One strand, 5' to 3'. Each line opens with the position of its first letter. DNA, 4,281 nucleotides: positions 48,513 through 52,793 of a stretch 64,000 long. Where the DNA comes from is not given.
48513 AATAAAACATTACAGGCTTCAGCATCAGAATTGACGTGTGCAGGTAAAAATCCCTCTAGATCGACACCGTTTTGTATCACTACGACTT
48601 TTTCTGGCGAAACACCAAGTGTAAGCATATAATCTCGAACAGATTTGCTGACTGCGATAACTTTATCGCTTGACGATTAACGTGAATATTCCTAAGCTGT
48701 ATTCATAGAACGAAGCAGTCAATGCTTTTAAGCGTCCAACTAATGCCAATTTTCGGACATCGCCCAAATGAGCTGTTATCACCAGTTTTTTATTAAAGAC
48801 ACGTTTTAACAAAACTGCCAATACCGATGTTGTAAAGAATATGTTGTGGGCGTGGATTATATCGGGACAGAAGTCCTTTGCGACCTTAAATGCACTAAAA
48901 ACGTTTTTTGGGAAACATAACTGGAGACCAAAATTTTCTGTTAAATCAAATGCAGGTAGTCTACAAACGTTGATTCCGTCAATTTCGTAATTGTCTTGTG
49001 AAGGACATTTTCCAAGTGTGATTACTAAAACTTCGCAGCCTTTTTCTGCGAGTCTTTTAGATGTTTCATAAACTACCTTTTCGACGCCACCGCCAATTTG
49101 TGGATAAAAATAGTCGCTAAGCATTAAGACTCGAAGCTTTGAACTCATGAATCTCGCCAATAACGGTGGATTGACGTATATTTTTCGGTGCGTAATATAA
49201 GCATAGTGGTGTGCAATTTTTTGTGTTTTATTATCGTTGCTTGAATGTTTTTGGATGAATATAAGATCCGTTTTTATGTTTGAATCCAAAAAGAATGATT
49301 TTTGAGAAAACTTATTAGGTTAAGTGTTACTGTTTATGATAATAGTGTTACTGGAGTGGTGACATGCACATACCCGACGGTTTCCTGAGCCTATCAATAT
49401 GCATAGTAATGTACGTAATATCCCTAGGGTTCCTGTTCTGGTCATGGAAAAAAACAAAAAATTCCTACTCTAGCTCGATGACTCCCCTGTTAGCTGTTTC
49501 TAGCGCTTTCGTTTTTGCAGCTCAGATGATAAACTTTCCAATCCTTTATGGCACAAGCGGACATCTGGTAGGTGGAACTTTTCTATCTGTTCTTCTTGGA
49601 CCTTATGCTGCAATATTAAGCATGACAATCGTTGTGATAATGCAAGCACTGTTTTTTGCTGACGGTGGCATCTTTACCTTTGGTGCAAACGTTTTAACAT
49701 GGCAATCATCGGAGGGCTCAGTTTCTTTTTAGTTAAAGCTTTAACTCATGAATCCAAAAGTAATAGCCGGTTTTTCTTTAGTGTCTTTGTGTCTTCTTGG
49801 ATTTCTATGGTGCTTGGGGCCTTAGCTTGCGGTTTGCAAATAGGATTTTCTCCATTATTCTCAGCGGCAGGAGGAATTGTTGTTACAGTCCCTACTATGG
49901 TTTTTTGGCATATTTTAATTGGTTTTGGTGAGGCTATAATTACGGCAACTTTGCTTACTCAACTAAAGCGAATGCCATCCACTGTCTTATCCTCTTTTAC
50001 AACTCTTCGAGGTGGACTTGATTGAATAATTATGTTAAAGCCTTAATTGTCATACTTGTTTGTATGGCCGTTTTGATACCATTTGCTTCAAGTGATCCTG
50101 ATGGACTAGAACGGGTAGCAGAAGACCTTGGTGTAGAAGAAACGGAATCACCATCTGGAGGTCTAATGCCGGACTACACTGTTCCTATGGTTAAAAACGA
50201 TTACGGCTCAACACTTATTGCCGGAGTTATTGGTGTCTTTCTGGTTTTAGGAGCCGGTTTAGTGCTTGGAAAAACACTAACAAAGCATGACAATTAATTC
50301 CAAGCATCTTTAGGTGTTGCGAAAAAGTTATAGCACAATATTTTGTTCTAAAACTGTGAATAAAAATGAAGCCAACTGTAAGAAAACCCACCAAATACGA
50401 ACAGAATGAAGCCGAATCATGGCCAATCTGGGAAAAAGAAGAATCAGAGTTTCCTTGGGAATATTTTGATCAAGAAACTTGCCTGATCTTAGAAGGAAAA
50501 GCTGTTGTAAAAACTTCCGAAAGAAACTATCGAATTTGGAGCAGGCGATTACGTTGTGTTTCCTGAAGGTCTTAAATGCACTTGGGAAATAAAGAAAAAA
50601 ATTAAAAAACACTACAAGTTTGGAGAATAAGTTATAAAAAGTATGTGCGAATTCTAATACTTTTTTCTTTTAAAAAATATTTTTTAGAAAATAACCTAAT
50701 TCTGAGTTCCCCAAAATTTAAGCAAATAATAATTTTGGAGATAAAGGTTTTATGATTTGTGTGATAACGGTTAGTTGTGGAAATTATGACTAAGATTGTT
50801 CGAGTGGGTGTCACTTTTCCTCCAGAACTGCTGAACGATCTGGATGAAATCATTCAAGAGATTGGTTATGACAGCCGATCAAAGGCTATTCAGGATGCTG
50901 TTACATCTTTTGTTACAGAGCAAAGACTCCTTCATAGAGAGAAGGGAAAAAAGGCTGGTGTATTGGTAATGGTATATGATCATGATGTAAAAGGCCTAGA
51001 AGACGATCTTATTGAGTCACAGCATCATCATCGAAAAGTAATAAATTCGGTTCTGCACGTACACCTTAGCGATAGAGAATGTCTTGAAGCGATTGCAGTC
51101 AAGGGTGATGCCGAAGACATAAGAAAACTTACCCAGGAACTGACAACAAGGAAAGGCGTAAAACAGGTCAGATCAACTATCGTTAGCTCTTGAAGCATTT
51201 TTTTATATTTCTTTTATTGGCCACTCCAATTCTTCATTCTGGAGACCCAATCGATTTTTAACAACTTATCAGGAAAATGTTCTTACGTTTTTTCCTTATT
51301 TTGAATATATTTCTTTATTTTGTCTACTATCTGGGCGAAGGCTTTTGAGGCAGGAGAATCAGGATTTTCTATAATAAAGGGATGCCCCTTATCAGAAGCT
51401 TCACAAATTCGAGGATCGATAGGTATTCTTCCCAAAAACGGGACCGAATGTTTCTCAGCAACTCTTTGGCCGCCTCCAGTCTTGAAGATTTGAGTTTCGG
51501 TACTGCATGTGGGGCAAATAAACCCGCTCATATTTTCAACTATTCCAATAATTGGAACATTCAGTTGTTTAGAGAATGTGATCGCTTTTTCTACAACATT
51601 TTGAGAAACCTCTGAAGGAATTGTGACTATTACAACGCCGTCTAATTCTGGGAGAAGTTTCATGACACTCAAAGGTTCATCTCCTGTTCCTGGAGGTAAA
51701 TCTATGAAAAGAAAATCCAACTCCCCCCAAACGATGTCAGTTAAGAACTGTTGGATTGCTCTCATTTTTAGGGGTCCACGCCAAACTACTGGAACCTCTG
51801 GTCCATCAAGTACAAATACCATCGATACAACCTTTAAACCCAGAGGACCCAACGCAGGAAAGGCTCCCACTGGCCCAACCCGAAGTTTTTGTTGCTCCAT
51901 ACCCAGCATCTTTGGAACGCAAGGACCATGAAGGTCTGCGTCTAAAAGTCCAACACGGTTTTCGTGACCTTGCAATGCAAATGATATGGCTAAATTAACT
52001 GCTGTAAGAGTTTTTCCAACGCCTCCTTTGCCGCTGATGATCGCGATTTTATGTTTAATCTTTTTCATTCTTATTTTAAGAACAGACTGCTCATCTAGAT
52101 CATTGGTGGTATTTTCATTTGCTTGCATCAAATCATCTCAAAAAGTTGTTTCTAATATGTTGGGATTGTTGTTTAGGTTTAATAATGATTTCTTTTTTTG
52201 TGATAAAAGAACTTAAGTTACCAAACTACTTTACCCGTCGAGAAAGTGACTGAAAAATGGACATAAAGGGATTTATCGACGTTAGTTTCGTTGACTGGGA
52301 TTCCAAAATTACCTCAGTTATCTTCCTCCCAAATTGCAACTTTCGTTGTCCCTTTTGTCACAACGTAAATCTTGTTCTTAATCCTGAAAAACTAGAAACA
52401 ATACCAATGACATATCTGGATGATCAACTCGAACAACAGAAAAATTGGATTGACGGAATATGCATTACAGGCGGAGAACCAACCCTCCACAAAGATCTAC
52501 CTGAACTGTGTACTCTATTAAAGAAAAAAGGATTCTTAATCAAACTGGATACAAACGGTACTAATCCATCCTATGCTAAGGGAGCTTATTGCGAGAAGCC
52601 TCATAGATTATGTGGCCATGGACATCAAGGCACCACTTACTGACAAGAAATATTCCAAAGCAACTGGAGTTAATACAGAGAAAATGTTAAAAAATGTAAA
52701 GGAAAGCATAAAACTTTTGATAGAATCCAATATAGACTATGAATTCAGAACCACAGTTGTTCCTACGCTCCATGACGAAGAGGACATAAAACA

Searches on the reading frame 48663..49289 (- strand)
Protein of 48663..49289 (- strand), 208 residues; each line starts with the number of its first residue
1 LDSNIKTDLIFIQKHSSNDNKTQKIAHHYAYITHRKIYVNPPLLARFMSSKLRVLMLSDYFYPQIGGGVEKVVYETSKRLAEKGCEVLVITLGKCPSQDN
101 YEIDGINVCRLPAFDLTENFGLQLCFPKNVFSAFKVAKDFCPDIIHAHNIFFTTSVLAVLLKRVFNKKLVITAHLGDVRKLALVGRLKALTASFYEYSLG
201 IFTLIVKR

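Call 95: search_protein_families(library=pfam, max_evalue=0.001, proteins=[window:48663-49289:-])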
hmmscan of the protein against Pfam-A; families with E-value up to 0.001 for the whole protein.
window:48663-49289:- (208 aa): 4 families
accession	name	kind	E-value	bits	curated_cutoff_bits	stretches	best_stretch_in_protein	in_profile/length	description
PF13439.12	Glyco_transf_4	-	1.8e-15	57.8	28.5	1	67-182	2-114/170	Glycosyltransferase Family 4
PF13579.12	Glyco_trans_4_4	-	9.7e-14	52.4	29.7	1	67-188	1-114/158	Glycosyl transferase 4-like domain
PF13477.12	Glyco_trans_4_2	-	2.9e-06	27.9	23.4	1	73-183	13-116/139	Glycosyl transferase 4-like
PF08323.17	Glyco_transf_5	-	4.3e-05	23.8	22.7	0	53-96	1-44/239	Starch synthase catalytic domain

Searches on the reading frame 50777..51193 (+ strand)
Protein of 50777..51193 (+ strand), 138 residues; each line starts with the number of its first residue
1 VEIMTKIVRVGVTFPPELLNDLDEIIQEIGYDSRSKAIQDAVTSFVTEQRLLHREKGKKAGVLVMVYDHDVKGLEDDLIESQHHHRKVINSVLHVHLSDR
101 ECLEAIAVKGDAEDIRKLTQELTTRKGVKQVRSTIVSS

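Call 95: search_protein_families(library=pfam, max_evalue=0.001, proteins=[window:50777-51193:+])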
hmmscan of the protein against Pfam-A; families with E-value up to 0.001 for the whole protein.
window:50777-51193:+ (138 aa): 1 family
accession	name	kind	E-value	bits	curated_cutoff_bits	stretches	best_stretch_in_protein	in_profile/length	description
PF08753.17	NikR_C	-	1.1e-26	93.2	22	1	60-135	1-76/77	NikR C terminal nickel binding domain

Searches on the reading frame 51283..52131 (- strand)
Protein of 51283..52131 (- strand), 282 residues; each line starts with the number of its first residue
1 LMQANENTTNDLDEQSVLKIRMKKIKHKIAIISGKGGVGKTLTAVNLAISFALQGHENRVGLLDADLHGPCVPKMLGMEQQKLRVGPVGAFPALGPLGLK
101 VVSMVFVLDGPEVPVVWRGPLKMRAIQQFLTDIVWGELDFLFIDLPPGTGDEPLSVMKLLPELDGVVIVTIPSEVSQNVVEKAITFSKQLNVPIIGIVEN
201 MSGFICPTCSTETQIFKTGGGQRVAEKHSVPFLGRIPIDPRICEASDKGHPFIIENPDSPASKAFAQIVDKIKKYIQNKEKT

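Call 95: search_protein_families(library=pfam, max_evalue=0.001, proteins=[window:51283-52131:-])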
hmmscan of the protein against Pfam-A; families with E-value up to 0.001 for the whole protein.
window:51283-52131:- (282 aa): 5 families
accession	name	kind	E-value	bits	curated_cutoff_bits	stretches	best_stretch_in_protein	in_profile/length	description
PF10609.15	ParA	-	5.8e-93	311.3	27.1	1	24-272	1-245/246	NUBPL iron-transfer P-loop NTPase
PF01656.29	CbiA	-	2.6e-12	47.2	25.4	1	29-252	1-125/125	CobQ/CobB/MinD/ParA nucleotide binding domain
PF13614.12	AAA_31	-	1.6e-07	31.9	27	1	28-67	3-40/177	AAA domain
PF20720.3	nSTAND3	-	0.00031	20.9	27.2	1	25-57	15-47/155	Novel STAND NTPase 3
PF00142.24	Fer4_NifH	-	0.00036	20.5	25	0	29-56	3-29/271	4Fe-4S iron sulfur cluster binding proteins, NifH/frxC family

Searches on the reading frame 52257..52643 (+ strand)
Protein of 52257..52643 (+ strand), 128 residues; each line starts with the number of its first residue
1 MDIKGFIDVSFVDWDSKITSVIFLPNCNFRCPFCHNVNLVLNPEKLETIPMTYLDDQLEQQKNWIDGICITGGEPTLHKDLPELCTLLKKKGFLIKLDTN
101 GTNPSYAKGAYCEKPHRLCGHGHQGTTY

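Call 95: search_protein_families(library=pfam, max_evalue=0.001, proteins=[window:52257-52643:+])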
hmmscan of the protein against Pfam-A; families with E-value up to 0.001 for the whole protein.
window:52257-52643:+ (128 aa): 2 families
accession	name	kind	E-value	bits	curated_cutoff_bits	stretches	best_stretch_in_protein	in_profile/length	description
PF04055.27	Radical_SAM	-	1.1e-13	52.1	29.5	1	21-104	1-89/166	Radical SAM superfamily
PF13353.11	Fer4_12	-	1.9e-06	28.7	22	1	21-90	9-76/137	4Fe-4S single cluster domain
